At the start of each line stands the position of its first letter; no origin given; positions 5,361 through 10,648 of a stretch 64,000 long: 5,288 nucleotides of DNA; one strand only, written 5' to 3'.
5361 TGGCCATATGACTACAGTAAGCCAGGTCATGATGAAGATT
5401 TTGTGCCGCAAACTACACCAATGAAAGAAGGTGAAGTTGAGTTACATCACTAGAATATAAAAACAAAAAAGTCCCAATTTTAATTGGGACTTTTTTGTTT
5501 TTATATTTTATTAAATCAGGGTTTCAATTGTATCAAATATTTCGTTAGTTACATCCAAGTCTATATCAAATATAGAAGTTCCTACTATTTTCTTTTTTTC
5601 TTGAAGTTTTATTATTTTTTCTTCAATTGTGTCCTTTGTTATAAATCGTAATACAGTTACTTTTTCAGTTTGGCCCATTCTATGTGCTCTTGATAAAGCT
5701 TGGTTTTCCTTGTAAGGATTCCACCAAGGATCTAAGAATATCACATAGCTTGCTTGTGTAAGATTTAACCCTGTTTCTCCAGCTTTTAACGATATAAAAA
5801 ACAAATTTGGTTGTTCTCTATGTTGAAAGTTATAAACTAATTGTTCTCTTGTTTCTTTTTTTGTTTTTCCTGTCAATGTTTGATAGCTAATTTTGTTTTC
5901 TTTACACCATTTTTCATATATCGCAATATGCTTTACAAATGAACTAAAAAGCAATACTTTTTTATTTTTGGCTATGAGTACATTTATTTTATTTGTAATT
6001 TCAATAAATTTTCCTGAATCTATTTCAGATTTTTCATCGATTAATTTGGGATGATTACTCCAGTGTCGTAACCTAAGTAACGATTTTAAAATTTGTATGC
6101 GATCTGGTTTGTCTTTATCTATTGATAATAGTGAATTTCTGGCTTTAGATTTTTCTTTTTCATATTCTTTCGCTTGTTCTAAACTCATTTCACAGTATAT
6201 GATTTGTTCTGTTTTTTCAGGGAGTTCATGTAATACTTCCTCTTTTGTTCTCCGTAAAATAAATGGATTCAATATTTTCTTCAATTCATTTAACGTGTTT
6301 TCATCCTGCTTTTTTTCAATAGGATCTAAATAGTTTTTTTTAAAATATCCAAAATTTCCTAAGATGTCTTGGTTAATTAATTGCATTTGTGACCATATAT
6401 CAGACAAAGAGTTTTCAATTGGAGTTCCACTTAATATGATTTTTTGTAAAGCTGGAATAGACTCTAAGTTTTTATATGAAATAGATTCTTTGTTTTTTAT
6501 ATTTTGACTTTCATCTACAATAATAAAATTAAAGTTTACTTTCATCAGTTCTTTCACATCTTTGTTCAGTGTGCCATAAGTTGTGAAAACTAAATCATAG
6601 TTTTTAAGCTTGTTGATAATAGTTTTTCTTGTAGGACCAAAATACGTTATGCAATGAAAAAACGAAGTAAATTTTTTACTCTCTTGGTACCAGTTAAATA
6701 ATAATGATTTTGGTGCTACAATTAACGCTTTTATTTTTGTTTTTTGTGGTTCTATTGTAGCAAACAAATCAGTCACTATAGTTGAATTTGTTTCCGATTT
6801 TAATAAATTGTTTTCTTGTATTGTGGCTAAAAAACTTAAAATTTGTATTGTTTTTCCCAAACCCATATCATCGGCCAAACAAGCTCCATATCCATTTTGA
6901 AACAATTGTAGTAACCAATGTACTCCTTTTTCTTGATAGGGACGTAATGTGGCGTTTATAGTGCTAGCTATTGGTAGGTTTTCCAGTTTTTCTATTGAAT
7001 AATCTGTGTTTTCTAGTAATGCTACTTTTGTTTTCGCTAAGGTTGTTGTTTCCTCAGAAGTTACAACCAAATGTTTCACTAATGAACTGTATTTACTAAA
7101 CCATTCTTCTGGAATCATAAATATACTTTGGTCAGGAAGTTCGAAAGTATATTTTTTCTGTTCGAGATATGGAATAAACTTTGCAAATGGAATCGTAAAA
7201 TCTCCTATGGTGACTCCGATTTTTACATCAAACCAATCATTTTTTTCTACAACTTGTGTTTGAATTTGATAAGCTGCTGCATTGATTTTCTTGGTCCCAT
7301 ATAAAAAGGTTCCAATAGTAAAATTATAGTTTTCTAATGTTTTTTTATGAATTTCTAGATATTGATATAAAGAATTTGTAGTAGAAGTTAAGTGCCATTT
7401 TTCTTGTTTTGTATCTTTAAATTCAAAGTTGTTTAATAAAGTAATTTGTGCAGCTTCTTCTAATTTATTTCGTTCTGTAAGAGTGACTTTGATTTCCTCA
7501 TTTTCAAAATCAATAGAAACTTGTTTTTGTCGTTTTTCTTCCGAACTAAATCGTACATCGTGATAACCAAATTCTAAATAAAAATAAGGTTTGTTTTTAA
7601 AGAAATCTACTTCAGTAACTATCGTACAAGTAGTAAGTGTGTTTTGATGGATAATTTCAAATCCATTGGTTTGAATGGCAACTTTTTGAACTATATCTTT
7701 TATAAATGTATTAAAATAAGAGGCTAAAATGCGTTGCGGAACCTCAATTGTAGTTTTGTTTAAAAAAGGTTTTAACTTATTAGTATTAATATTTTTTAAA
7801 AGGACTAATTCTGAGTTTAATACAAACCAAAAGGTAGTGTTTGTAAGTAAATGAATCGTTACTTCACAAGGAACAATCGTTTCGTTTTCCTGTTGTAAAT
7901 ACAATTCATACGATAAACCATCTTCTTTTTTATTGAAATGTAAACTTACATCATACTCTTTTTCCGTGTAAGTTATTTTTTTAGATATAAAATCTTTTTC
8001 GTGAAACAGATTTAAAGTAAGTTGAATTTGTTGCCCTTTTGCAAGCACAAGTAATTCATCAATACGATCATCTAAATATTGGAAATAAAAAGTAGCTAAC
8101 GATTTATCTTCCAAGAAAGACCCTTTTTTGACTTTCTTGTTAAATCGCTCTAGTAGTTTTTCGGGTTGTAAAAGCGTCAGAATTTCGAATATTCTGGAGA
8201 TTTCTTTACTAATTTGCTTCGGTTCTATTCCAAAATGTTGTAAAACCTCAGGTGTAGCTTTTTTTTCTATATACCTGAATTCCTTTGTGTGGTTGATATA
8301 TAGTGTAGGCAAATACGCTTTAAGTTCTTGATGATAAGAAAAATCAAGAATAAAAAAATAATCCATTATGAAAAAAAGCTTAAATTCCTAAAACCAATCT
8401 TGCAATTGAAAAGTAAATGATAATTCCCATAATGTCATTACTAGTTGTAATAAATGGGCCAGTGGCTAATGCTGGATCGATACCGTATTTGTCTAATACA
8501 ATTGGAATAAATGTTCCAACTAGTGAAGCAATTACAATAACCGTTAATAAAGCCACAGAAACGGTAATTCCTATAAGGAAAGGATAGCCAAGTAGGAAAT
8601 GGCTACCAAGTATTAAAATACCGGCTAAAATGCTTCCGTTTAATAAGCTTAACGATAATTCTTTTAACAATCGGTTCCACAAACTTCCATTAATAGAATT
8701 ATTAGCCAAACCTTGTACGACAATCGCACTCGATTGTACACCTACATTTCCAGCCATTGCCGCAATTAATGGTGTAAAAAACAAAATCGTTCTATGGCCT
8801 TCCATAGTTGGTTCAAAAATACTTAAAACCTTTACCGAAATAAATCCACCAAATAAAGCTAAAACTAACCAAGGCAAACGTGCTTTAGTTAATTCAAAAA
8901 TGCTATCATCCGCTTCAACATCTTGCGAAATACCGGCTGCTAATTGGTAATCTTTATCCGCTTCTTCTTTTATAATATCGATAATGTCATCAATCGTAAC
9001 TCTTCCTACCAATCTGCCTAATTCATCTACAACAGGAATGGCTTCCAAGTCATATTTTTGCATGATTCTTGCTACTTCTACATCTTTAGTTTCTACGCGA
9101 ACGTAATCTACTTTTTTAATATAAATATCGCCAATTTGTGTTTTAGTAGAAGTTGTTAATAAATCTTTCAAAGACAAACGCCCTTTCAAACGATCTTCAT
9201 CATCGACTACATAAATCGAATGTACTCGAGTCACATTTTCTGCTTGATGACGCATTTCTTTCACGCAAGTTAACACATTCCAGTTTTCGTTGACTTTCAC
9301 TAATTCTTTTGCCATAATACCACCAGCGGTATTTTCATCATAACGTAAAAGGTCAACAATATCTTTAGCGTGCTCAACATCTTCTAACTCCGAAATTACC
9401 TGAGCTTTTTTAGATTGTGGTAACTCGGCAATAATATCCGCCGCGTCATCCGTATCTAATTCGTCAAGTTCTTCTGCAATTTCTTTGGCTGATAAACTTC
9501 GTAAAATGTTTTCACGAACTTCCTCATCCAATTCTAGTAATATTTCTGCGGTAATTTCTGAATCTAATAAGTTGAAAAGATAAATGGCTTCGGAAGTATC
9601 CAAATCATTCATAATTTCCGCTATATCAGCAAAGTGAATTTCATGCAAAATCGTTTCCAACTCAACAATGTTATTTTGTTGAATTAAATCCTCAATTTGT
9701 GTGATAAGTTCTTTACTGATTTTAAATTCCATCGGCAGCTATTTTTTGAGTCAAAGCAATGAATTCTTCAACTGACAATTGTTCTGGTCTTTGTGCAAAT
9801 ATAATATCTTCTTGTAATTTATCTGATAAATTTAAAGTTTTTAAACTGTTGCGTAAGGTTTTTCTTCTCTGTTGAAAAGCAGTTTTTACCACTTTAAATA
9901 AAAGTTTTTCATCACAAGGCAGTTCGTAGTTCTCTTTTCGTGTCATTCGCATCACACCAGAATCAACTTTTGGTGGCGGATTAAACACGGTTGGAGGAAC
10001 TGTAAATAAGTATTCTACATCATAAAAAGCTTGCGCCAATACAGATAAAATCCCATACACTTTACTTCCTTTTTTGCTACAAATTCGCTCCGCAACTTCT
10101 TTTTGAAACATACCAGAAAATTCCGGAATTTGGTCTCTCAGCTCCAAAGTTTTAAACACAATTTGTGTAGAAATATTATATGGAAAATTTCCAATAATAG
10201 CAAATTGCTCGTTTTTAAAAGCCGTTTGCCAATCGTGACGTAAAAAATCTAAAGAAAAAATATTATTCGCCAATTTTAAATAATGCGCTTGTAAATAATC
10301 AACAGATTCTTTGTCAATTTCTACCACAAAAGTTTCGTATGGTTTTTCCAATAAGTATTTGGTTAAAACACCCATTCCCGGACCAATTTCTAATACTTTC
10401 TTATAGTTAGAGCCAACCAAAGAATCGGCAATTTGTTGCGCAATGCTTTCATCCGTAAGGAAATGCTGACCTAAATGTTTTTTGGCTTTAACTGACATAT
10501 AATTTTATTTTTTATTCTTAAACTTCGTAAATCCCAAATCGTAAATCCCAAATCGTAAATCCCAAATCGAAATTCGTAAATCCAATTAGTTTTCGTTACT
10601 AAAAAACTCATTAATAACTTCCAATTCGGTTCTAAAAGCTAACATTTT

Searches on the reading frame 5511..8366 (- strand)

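Call 20: search_protein_families(library=pfam, proteins=[window:5511-8366:-], max_evalue=0.001)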
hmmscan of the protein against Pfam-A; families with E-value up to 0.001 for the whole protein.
window:5511-8366:- (951 aa): 5 families
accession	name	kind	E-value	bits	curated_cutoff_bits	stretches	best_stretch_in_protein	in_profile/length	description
PF00176.29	SNF2-rel_dom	-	7.2e-67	226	24.9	1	477-775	1-290/290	SNF2-related domain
PF00271.37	Helicase_C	-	5.7e-21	75.3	23.5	1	797-898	11-110/110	Helicase conserved C-terminal domain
PF04851.21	ResIII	-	3e-10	40.7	22.5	1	473-650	3-163/164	Type III restriction enzyme, res subunit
PF00270.35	DEAD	-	2.8e-09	37.3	26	1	477-652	3-162/167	DEAD/DEAH box helicase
PF16203.11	ERCC3_RAD25_C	-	2.9e-06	27.2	27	1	786-894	45-148/248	ERCC3/RAD25/XPB C-terminal helicase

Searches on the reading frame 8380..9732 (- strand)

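Call 20: search_protein_families(library=pfam, proteins=[window:8380-9732:-], max_evalue=0.001)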
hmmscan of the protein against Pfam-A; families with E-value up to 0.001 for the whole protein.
window:8380-9732:- (450 aa): 4 families
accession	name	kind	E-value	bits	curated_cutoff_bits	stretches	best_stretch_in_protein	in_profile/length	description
PF01769.21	MgtE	-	5.1e-31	108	27.6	1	320-443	1-125/125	Divalent cation transporter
PF03448.22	MgtE_N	-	8.5e-24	84.5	25.9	1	32-134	1-102/102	MgtE intracellular N domain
PF00571.33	CBS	-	2.1e-18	66.8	24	2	200-255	1-56/57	CBS domain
PF14841.11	FliG_M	-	0.00013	22.5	25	0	88-118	19-49/76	FliG middle domain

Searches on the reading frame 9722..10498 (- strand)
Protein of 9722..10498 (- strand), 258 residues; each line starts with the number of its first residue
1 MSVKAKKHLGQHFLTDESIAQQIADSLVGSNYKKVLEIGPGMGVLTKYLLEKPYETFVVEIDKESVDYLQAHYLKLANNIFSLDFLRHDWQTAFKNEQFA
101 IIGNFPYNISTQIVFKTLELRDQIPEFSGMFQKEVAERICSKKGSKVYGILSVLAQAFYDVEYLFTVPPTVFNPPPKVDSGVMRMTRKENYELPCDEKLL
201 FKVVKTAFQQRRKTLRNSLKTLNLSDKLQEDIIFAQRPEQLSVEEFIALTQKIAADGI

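Call 31: search_protein_families(library=pfam, proteins=[window:9722-10498:-], max_evalue=0.001)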
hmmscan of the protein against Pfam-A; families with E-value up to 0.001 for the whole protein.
window:9722-10498:- (258 aa): 2 families
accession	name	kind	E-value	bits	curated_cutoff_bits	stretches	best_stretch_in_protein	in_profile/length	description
PF00398.26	RrnaAD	-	3.4e-52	177.6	24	1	4-230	3-234/263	Ribosomal RNA adenine dimethylase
PF13649.12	Methyltransf_25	-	0.00088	20.4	27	0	35-102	1-68/97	Methyltransferase domain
